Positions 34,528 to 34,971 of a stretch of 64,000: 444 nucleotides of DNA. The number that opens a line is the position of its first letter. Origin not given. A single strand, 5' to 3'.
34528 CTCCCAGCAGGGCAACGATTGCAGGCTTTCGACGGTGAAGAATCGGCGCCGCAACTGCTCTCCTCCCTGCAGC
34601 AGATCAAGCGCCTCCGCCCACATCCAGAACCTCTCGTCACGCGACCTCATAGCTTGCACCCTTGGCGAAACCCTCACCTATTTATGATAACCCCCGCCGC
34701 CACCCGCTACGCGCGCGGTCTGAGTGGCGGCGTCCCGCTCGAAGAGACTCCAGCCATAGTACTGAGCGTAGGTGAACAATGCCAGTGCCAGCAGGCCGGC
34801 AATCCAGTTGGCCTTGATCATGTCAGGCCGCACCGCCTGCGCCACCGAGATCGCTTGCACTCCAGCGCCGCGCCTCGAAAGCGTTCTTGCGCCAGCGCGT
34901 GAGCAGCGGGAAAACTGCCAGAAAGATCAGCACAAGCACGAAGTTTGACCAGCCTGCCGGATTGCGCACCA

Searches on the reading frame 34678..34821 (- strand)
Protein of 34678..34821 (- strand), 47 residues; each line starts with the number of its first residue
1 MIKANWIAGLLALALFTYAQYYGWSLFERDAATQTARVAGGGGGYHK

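Call 3: search_protein_families(library=pfam, proteins=[window:34678-34821:-], max_evalue=0.01)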
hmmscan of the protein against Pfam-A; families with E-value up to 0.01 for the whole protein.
window:34678-34821:- (47 aa): 0 families

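Call 4: search_protein_families(library=ncbifam, proteins=[window:34678-34821:-], max_evalue=0.01)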
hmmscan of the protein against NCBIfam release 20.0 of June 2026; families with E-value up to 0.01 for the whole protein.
window:34678-34821:- (47 aa): 0 families

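Call 38: search_protein_families(library=padloc, proteins=[window:34678-34821:-], max_evalue=0.001)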
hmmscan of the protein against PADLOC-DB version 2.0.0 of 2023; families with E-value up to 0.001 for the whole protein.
window:34678-34821:- (47 aa): 0 families
